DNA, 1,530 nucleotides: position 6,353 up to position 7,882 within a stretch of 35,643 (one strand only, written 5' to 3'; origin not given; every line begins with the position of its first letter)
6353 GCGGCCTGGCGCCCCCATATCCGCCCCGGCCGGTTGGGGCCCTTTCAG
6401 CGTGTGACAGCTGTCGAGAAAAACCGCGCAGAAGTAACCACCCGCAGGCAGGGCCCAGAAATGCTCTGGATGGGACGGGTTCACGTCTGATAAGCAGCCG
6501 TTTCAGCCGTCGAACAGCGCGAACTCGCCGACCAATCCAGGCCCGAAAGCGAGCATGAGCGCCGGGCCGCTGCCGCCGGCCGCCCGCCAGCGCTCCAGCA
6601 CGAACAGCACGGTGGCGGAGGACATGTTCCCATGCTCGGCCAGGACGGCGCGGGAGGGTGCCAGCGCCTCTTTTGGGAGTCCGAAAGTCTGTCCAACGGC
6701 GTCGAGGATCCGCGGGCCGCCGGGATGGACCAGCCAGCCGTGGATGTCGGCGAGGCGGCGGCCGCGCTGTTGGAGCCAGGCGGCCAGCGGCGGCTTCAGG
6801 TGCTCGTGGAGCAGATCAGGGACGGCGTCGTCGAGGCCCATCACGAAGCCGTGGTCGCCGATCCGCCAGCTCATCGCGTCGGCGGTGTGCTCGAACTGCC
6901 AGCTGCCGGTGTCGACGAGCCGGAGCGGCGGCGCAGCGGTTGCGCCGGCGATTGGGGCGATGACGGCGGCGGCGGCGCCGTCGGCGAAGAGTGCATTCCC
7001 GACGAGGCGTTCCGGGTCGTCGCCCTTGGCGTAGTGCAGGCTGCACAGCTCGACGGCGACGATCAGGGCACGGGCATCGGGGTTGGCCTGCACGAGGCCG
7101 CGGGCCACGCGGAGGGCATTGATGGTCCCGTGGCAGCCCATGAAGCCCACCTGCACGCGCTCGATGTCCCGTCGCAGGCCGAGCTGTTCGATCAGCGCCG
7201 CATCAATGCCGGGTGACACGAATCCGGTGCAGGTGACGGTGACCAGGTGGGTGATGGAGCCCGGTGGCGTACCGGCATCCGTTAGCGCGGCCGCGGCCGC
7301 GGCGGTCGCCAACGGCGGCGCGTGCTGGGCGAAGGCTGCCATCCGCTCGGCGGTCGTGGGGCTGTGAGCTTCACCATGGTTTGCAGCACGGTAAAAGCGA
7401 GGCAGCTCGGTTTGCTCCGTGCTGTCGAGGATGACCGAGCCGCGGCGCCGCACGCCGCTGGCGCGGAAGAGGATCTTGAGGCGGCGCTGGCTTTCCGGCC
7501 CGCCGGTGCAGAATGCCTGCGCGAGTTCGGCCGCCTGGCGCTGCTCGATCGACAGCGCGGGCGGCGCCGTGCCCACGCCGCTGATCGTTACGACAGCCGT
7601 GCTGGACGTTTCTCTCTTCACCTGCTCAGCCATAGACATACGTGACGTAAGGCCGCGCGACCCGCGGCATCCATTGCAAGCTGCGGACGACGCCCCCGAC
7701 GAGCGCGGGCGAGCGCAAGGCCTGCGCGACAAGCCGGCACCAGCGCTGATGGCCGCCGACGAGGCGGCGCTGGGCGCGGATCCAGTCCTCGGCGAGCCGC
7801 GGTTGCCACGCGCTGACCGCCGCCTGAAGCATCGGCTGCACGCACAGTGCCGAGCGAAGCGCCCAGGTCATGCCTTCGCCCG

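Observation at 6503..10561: Tightly coupled five-gene type III PKS operon: candidate undescribed polyketide pathway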

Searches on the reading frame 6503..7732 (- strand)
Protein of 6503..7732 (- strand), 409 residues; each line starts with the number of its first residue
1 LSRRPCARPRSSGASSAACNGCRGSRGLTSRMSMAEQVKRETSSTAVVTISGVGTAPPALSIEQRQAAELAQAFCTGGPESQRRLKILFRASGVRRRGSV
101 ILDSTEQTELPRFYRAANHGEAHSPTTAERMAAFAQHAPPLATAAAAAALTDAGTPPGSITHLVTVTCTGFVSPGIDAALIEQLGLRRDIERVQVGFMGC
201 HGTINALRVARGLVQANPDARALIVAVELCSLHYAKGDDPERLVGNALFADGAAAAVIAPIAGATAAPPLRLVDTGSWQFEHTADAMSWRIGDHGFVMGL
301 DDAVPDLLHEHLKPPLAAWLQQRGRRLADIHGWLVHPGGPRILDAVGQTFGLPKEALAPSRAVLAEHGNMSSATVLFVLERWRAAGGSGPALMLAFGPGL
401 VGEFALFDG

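Call 3: search_protein_families(library=pfam, proteins=[window:6503-7732:-], max_evalue=0.01)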
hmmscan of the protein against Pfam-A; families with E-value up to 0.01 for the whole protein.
window:6503-7732:- (409 aa): 5 families
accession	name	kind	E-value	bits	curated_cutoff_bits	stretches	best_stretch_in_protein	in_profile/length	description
PF00195.25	Chal_sti_synt_N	-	2.2e-31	109.5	27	1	37-258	3-221/225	Chalcone and stilbene synthases, N-terminal domain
PF02797.21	Chal_sti_synt_C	-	1.9e-19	70.6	27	1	283-403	13-143/151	Chalcone and stilbene synthases, C-terminal domain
PF08392.18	FAE1_CUT1_RppA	-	6.6e-16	58.9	27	1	129-259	74-204/290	FAE1/Type III polyketide synthase-like protein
PF08541.16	ACP_syn_III_C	-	5.8e-08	33.2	26.6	1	320-401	1-82/90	3-Oxoacyl-[acyl-carrier-protein (ACP)] synthase III C terminal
PF08545.16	ACP_syn_III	-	3.2e-06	27.4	24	1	199-259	6-62/80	3-Oxoacyl-[acyl-carrier-protein (ACP)] synthase III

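Call 5: search_protein_families(library=ncbifam, proteins=[window:6503-7639:-], max_evalue=0.01)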
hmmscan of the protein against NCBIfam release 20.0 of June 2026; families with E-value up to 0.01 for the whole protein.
window:6503-7639:- (378 aa): 7 families
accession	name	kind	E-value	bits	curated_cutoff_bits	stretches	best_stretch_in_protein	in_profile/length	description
NF042429.2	DHPHCoAsyn_DpgA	equivalog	6.7e-49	166.7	425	1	21-375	3-347/350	3,5-dihydroxyphenylacetyl-CoA synthase DpgA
NF006829.0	PRK09352.1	subfamily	1.3e-16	60.5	249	1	99-369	45-312/322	beta-ketoacyl-ACP synthase 3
TIGR00747.1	fabH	subfamily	5.2e-12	45.5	292.1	1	98-369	42-313/322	beta-ketoacyl-ACP synthase III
NF004623.0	PRK05963.1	equivalog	9.3e-12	44.9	437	1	99-233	46-174/328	beta-ketoacyl-ACP synthase III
NF005703.0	PRK07515.1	equivalog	0.0002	20.4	304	1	93-236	82-219/373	beta-ketoacyl-ACP synthase III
NF003274.0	PRK04262.1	equivalog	0.00056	19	244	1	109-228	53-165/347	hydroxymethylglutaryl-CoA synthase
NF005541.0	PRK07204.1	equivalog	0.003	17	402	0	110-228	55-170/329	beta-ketoacyl-ACP synthase III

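Call 13: find_homologous_proteins(query=window:6503-7639:-)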
Query window:6503-7639:- (378 aa): 7757 proteins with E <= 0.001 among 8000 candidates; the best 120 are listed.
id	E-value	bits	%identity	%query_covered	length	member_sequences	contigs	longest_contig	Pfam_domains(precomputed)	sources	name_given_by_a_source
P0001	6.0e-245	830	100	99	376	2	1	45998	PF02797.22,PF08545.17,PF08541.17,PF08392.19,PF00195.26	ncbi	-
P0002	3.4e-215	732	89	99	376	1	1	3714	PF02797.22,PF08545.17,PF08541.17,PF08392.19,PF00195.26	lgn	-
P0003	3.3e-214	729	88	99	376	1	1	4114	PF02797.22,PF08545.17,PF08541.17,PF08392.19,PF00195.26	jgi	jgi:predicted naringenin-chalcone synthase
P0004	1.2e-136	474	62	95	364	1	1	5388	PF02797.22,PF08545.17,PF08541.17,PF08392.19,PF00195.26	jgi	jgi:predicted naringenin-chalcone synthase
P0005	3.3e-108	380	54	95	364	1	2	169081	PF02797.22,PF08545.17,PF08392.19,PF00195.26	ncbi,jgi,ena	-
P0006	2.9e-107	377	52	95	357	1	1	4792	PF02797.22,PF08545.17,PF08541.17,PF08392.19,PF00195.26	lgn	-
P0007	2.9e-107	377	50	99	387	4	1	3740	PF02797.22,PF08545.17,PF08541.17,PF08392.19,PF00195.26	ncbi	-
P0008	4.3e-107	376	53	95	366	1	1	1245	PF02797.22,PF08541.17,PF08392.19,PF00195.26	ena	-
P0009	5.4e-107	376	51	96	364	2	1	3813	PF02797.22,PF08541.17,PF08392.19,PF00195.26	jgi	jgi:predicted naringenin-chalcone synthase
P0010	1.7e-105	371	52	95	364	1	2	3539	PF02797.22,PF08545.17,PF08541.17,PF08392.19,PF00195.26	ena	-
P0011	2.6e-105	370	52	95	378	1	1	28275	PF02797.22,PF08541.17,PF08392.19,PF00195.26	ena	-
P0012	2.7e-105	370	52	96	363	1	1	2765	PF02797.22,PF08541.17,PF08392.19,PF00195.26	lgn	-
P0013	3.7e-105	370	53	95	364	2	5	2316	PF02797.22,PF08545.17,PF08392.19,PF00195.26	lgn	-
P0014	3.7e-105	370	53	95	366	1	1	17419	PF02797.22,PF08541.17,PF08392.19,PF00195.26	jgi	jgi:predicted naringenin-chalcone synthase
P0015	4.1e-105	370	53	95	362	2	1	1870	PF02797.22,PF08541.17,PF08392.19,PF00195.26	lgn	-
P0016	6.0e-105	369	52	95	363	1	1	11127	PF02797.22,PF08545.17,PF08541.17,PF08392.19,PF00195.26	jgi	jgi:predicted naringenin-chalcone synthase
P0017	8.1e-105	369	52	95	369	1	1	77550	PF02797.22,PF08545.17,PF08541.17,PF08392.19,PF00195.26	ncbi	ncbi:MAG: type III polyketide synthase [Longimicrobiales bacterium]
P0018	1.8e-104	368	52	95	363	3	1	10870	PF02797.22,PF08545.17,PF08541.17,PF08392.19,PF00195.26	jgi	jgi:predicted naringenin-chalcone synthase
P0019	3.1e-104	367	52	96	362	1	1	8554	PF02797.22,PF08545.17,PF08541.17,PF08392.19,PF00195.26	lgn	-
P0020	3.6e-104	367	54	95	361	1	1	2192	PF02797.22,PF08545.17,PF08541.17,PF08392.19,PF00195.26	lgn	-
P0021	1.1e-103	365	50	95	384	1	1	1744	PF02797.22,PF08545.17,PF08541.17,PF08392.19,PF00195.26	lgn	-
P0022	1.1e-103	365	50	96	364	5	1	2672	PF02797.22,PF08541.17,PF08392.19,PF00195.26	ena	-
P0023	1.4e-103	365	52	95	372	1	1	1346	PF02797.22,PF08545.17,PF08541.17,PF08392.19,PF00195.26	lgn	-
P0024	1.6e-103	365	51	97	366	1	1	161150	PF02797.22,PF08545.17,PF08541.17,PF08392.19,PF00195.26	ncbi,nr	ncbi:MAG: type III polyketide synthase [Planctomycetes bacterium]|nr:type III polyketide synthase [P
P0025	1.9e-103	364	52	95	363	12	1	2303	PF02797.22,PF08545.17,PF08541.17,PF08392.19,PF00195.26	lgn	-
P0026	2.0e-103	364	54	94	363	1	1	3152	PF02797.22,PF08545.17,PF08541.17,PF08392.19,PF00195.26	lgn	-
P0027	2.7e-103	364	51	95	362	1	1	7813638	PF02797.22,PF08541.17,PF08392.19,PF00195.26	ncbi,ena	-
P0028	3.1e-103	364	49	95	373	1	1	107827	PF02797.22,PF08545.17,PF08541.17,PF08392.19,PF00195.26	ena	-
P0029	3.2e-103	364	51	95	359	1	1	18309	PF02797.22,PF08545.17,PF08541.17,PF08392.19,PF00195.26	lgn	-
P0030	3.5e-103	363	52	95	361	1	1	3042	PF02797.22,PF08545.17,PF08541.17,PF08392.19,PF00195.26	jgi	-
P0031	3.6e-103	363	52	94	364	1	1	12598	PF02797.22,PF08541.17,PF08392.19,PF00195.26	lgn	-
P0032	4.0e-103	363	53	95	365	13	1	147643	PF02797.22,PF08541.17,PF08392.19,PF00195.26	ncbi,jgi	jgi:predicted naringenin-chalcone synthase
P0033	5.4e-103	363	51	95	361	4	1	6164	PF02797.22,PF08541.17,PF08392.19,PF00195.26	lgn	-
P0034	5.8e-103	363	50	95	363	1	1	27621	PF02797.22,PF08545.17,PF08392.19,PF00195.26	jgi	-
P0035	5.8e-103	363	52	96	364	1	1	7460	PF02797.22,PF08545.17,PF08541.17,PF08392.19,PF00195.26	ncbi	ncbi:MAG: type III polyketide synthase [Prochlorococcaceae cyanobacterium]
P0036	6.2e-103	363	52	96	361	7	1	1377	PF02797.22,PF08545.17,PF08541.17,PF08392.19,PF00195.26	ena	-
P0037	7.4e-103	362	53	94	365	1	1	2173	PF02797.22,PF08541.17,PF08392.19,PF00195.26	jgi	-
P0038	8.0e-103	362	52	97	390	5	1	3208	PF02797.22,PF08545.17,PF08541.17,PF08392.19,PF00195.26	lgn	-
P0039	8.7e-103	362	52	94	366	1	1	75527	PF02797.22,PF08545.17,PF08541.17,PF08392.19,PF00195.26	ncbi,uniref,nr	ncbi:type III polyketide synthase [Candidatus Laterigemmans baculatus]|uniref:type III polyketide sy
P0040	9.5e-103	362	51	95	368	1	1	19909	PF02797.22,PF08541.17,PF08392.19,PF00195.26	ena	-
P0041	9.9e-103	362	51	95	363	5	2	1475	PF02797.22,PF08545.17,PF08541.17,PF08392.19,PF00195.26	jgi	jgi:predicted naringenin-chalcone synthase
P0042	1.7e-102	361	52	95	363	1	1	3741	PF02797.22,PF08545.17,PF08541.17,PF08392.19,PF00195.26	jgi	-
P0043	1.8e-102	361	53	95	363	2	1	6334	PF02797.22,PF08545.17,PF08392.19,PF00195.26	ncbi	-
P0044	1.9e-102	361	50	96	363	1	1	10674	PF02797.22,PF08541.17,PF08392.19,PF00195.26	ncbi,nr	ncbi:MAG: type III polyketide synthase [Pirellulales bacterium]|nr:type III polyketide synthase [Pir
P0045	2.0e-102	361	53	95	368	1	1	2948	PF02797.22,PF08392.19,PF00195.26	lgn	-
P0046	2.0e-102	361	48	95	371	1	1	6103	PF02797.22,PF08545.17,PF08541.17,PF08392.19,PF00195.26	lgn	-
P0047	2.3e-102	361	52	95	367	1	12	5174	PF02797.22,PF08541.17,PF08392.19,PF00195.26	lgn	-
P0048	2.7e-102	361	52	95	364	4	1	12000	PF02797.22,PF08541.17,PF08392.19,PF00195.26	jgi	jgi:predicted naringenin-chalcone synthase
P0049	3.1e-102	360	52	95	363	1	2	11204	PF02797.22,PF08541.17,PF08392.19,PF00195.26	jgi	-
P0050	3.3e-102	360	51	99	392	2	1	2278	PF02797.22,PF08545.17,PF08541.17,PF08392.19,PF00195.26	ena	-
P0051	3.6e-102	360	52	95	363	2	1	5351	PF02797.22,PF08541.17,PF08392.19,PF00195.26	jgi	-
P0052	4.3e-102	360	52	95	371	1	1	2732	PF02797.22,PF08541.17,PF08392.19,PF00195.26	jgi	-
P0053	4.6e-102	360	52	95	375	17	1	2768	PF02797.22,PF08541.17,PF08392.19,PF00195.26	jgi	jgi:predicted naringenin-chalcone synthase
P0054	4.7e-102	360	48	95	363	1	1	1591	PF02797.22,PF08545.17,PF08541.17,PF08392.19,PF00195.26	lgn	-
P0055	5.3e-102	360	51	95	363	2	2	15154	PF02797.22,PF08541.17,PF08392.19,PF00195.26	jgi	jgi:predicted naringenin-chalcone synthase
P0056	6.0e-102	359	53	95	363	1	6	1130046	PF02797.22,PF08541.17,PF08392.19,PF00195.26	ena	-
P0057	6.7e-102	359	51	95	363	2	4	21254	PF02797.22,PF08545.17,PF08541.17,PF08392.19,PF00195.26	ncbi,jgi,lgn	jgi:predicted naringenin-chalcone synthase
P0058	6.9e-102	359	51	95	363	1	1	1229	PF02797.22,PF08541.17,PF08392.19,PF00195.26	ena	-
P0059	7.8e-102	359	51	95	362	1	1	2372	PF02797.22,PF08541.17,PF08392.19,PF00195.26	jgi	-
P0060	7.9e-102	359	50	95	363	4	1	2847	PF02797.22,PF08545.17,PF08541.17,PF08392.19,PF00195.26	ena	-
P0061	9.0e-102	359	52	96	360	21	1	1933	PF02797.22,PF08545.17,PF08541.17,PF08392.19,PF00195.26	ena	-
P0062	9.7e-102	359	52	95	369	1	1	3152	PF02797.22,PF08541.17,PF08392.19,PF00195.26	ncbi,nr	ncbi:MAG TPA: type III polyketide synthase [Longimicrobiales bacterium]|nr:type III polyketide synth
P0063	9.9e-102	359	49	95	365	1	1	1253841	PF02797.22,PF08545.17,PF08541.17,PF08392.19,PF00195.26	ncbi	-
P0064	1.1e-101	359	48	95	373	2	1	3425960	PF02797.22,PF08545.17,PF08541.17,PF08392.19,PF00195.26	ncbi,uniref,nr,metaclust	ncbi:type III polyketide synthase [Schlesneria paludicola]|uniref:type III polyketide synthase n=1 T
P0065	1.2e-101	358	49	95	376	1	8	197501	PF02797.22,PF08545.17,PF08541.17,PF08392.19,PF00195.26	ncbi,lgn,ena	-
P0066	1.2e-101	358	49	98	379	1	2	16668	PF02797.22,PF08545.17,PF08541.17,PF08392.19,PF00195.26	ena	-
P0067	1.3e-101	358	52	95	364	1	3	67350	PF02797.22,PF08545.17,PF08392.19,PF00195.26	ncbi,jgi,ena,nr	ncbi:MAG TPA: type III polyketide synthase [Pirellulales bacterium]|nr:type III polyketide synthase 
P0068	1.3e-101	358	52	96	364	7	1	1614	PF02797.22,PF08545.17,PF08541.17,PF08392.19,PF00195.26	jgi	jgi:predicted naringenin-chalcone synthase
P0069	1.4e-101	358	51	95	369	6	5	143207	PF02797.22,PF08541.17,PF08392.19,PF00195.26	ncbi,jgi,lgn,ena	-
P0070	1.5e-101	358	52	95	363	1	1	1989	PF02797.22,PF08541.17,PF08392.19,PF00195.26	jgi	jgi:predicted naringenin-chalcone synthase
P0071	1.6e-101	358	55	80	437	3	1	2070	PF02797.22,PF08541.17,PF08392.19,PF00195.26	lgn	-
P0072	1.7e-101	358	50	95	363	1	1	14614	PF02797.22,PF08545.17,PF08541.17,PF08392.19,PF00195.26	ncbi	-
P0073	1.7e-101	358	50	95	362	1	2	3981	PF02797.22,PF08541.17,PF08392.19,PF00195.26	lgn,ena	-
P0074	1.7e-101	358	54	87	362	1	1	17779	PF02797.22,PF08545.17,PF08541.17,PF08392.19,PF00195.26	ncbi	-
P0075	1.8e-101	358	52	95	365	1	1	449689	PF02797.22,PF08545.17,PF08541.17,PF08392.19,PF00195.26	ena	-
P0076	2.0e-101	358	51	95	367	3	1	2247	PF02797.22,PF08545.17,PF08541.17,PF08392.19,PF00195.26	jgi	-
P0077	2.0e-101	358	-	-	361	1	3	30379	PF02797.22,PF08545.17,PF08541.17,PF08392.19,PF00195.26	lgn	-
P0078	2.0e-101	358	50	95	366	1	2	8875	PF02797.22,PF08545.17,PF08541.17,PF08392.19,PF00195.26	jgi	-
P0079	2.4e-101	357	51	95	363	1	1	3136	PF02797.22,PF08545.17,PF08541.17,PF08392.19,PF00195.26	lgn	-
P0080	2.8e-101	357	51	96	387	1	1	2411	PF02797.22,PF08545.17,PF08541.17,PF08392.19,PF00195.26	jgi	jgi:predicted naringenin-chalcone synthase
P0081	3.1e-101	357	50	96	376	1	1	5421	PF02797.22,PF08545.17,PF08541.17,PF08392.19,PF00195.26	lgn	-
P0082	3.2e-101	357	51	95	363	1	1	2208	PF02797.22,PF08545.17,PF08541.17,PF08392.19,PF00195.26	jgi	jgi:predicted naringenin-chalcone synthase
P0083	3.2e-101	357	51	95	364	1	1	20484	PF02797.22,PF08545.17,PF08541.17,PF08392.19,PF00195.26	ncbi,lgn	-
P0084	3.5e-101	357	56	75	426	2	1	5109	PF02797.22,PF08541.17,PF08392.19,PF00195.26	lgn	-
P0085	3.8e-101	357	49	95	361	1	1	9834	PF02797.22,PF08545.17,PF08541.17,PF08392.19,PF00195.26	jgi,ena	-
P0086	4.2e-101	357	51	95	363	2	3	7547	PF02797.22,PF08545.17,PF08541.17,PF08392.19,PF00195.26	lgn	-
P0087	4.5e-101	356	50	99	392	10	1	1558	PF02797.22,PF08545.17,PF08541.17,PF08392.19,PF00195.26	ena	-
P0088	5.5e-101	356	50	95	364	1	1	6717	PF02797.22,PF08545.17,PF08541.17,PF08392.19,PF00195.26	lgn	-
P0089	5.6e-101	356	50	95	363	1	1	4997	PF02797.22,PF08545.17,PF08541.17,PF08392.19,PF00195.26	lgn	-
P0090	5.8e-101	356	53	95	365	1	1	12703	PF02797.22,PF08545.17,PF08541.17,PF08392.19,PF00195.26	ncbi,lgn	-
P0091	5.9e-101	356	52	95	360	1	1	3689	PF02797.22,PF08545.17,PF08541.17,PF08392.19,PF00195.26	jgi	-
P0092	5.9e-101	356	52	95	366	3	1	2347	PF02797.22,PF08541.17,PF08392.19,PF00195.26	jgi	-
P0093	6.1e-101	356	49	94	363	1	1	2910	PF02797.22,PF08545.17,PF08541.17,PF08392.19,PF00195.26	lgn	-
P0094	6.1e-101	356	53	96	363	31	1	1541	PF02797.22,PF08545.17,PF08541.17,PF08392.19,PF00195.26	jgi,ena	jgi:predicted naringenin-chalcone synthase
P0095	6.4e-101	356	51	95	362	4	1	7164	PF02797.22,PF08545.17,PF08541.17,PF08392.19,PF00195.26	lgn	-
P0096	6.5e-101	356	51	95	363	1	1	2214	PF02797.22,PF08541.17,PF08392.19,PF00195.26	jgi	jgi:predicted naringenin-chalcone synthase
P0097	6.8e-101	356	50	95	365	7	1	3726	PF02797.22,PF08545.17,PF08541.17,PF08392.19,PF00195.26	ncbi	-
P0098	6.9e-101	356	52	95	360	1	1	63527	PF02797.22,PF08545.17,PF08541.17,PF08392.19,PF00195.26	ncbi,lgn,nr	ncbi:MAG TPA: type III polyketide synthase [Longimicrobiales bacterium]|nr:type III polyketide synth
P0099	7.0e-101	356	52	94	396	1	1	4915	PF02797.22,PF08545.17,PF08541.17,PF08392.19,PF00195.26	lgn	-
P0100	7.1e-101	356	51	96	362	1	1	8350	PF02797.22,PF08541.17,PF08392.19,PF00195.26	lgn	-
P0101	7.2e-101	356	53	94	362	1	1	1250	PF02797.22,PF08545.17,PF08541.17,PF08392.19,PF00195.26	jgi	jgi:prepilin-type processing-associated H-X9-DG protein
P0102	7.3e-101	356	49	94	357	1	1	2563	PF02797.22,PF08545.17,PF08541.17,PF08392.19,PF00195.26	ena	-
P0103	7.6e-101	356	52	95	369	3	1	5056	PF02797.22,PF08541.17,PF08392.19,PF00195.26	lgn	-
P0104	7.8e-101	356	51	96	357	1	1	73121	PF02797.22,PF08545.17,PF08392.19,PF00195.26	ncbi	ncbi:MAG: type III polyketide synthase [Pirellulaceae bacterium]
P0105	7.8e-101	356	46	99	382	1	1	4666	PF02797.22,PF08545.17,PF08541.17,PF08392.19,PF00195.26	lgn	-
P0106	7.9e-101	356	51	95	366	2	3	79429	PF02797.22,PF08545.17,PF08541.17,PF08392.19,PF00195.26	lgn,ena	-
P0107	8.0e-101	356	56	75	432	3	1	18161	PF02797.22,PF08541.17,PF08392.19,PF00195.26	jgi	-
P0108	8.5e-101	356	51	95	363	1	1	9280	PF02797.22,PF08545.17,PF08541.17,PF08392.19,PF00195.26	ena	-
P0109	1.0e-100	355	53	96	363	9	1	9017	PF02797.22,PF08545.17,PF08541.17,PF08392.19,PF00195.26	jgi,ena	jgi:predicted naringenin-chalcone synthase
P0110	1.0e-100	355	53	92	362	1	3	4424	PF02797.22,PF08545.17,PF08541.17,PF08392.19,PF00195.26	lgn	-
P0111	1.0e-100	355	52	95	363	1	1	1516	PF02797.22,PF08392.19,PF00195.26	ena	-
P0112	1.1e-100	355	50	95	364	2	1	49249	PF02797.22,PF08545.17,PF08541.17,PF08392.19,PF00195.26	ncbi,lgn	-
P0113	1.2e-100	355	52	94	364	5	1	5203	PF02797.22,PF08541.17,PF08392.19,PF00195.26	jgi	jgi:predicted naringenin-chalcone synthase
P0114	1.3e-100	355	51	96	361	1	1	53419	PF02797.22,PF08541.17,PF08392.19,PF00195.26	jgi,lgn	jgi:predicted naringenin-chalcone synthase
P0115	1.3e-100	355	50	95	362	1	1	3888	PF02797.22,PF08541.17,PF08392.19,PF00195.26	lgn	-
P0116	1.5e-100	355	50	96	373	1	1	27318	PF02797.22,PF08545.17,PF08392.19,PF00195.26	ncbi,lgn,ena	-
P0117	1.7e-100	355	50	95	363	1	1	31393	PF02797.22,PF08541.17,PF08392.19,PF00195.26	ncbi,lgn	-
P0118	1.7e-100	355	51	95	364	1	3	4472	PF02797.22,PF08545.17,PF08541.17,PF08392.19,PF00195.26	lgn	-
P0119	1.8e-100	354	51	95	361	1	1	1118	PF02797.22,PF08545.17,PF08541.17,PF08392.19,PF00195.26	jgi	-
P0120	1.8e-100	354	52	96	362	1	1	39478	PF02797.22,PF08545.17,PF08541.17,PF08392.19,PF00195.26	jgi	-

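Call 14: find_encoding_contigs(protein=P0001, flank=10000, max_places=3)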
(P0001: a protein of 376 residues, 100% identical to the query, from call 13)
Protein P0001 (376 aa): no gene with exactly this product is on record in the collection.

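Call 15: find_encoding_contigs(protein=P0004, flank=6000, max_places=3)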
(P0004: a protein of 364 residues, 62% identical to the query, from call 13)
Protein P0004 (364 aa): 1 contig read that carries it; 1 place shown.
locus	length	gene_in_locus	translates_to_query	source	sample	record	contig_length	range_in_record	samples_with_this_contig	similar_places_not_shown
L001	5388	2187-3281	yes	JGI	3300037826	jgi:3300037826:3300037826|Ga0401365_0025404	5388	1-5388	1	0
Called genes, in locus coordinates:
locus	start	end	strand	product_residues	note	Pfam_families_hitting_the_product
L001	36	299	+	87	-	-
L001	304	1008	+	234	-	PF01209:Ubie_methyltran (weak), PF05175:MTS (weak), PF13847:Methyltransf_31, PF08241:Methyltransf_11 (weak), PF08242:Methyltransf_12, PF13649:Methyltransf_25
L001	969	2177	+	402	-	PF01266:DAO (weak), PF01494:FAD_binding_3, PF03486:HI0933_like (weak), PF05834:Lycopene_cycl (faint), PF12831:FAD_oxidored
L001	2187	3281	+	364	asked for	PF00195:Chal_sti_synt_N, PF08392:FAE1_CUT1_RppA, PF08545:ACP_syn_III (weak), PF02797:Chal_sti_synt_C, PF08541:ACP_syn_III_C (weak)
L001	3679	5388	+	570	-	?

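Call 16: find_encoding_contigs(protein=P0005, flank=8000, max_places=3)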
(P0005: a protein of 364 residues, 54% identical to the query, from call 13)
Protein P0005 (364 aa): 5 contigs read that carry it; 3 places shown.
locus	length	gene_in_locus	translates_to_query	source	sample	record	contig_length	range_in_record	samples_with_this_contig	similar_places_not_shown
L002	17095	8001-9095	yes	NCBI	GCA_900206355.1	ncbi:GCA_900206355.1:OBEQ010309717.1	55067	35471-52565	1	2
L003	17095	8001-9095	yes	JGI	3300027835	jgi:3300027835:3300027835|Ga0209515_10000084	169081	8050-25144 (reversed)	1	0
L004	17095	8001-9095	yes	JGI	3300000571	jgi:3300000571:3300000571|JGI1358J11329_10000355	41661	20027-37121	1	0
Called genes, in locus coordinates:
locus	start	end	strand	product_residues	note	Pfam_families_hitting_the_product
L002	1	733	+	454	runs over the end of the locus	PF00990:GGDEF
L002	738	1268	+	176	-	PF01641:SelR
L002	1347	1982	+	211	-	PF00254:FKBP_C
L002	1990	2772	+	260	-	PF00929:RNase_T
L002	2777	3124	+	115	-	-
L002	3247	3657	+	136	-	PF20332:DUF6627 (weak)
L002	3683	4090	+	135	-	PF20332:DUF6627 (weak)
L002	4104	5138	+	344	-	PF13529:Peptidase_C39_2, PF13374:TPR_10 (faint), PF13424:TPR_12 (faint), PF13428:TPR_14 (faint), PF13431:TPR_17 (faint), PF13432:TPR_16 (faint), PF14559:TPR_19, PF07719:TPR_2 (weak), +6 more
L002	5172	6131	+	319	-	PF13593:SBF_like, PF01758:SBF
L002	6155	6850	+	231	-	PF08241:Methyltransf_11 (weak), PF08242:Methyltransf_12, PF13649:Methyltransf_25, PF13847:Methyltransf_31 (weak)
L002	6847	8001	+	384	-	PF01266:DAO (faint), PF01494:FAD_binding_3, PF05834:Lycopene_cycl (faint), PF07992:Pyr_redox_2 (faint), PF12831:FAD_oxidored (weak)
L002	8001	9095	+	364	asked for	PF00195:Chal_sti_synt_N, PF08392:FAE1_CUT1_RppA, PF08545:ACP_syn_III, PF02797:Chal_sti_synt_C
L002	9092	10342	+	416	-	PF05977:MFS_3, PF07690:MFS_1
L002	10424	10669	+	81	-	PF04070:DUF378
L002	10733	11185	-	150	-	PF00578:AhpC-TSA, PF08534:Redoxin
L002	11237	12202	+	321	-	PF01370:Epimerase, PF08338:DUF1731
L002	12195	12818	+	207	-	PF09335:VTT_dom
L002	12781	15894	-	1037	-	PF00873:ACR_tran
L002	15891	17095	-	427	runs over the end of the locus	PF02321:OEP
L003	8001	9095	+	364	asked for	PF00195:Chal_sti_synt_N, PF08392:FAE1_CUT1_RppA, PF08545:ACP_syn_III, PF02797:Chal_sti_synt_C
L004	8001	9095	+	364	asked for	PF00195:Chal_sti_synt_N, PF08392:FAE1_CUT1_RppA, PF08545:ACP_syn_III, PF02797:Chal_sti_synt_C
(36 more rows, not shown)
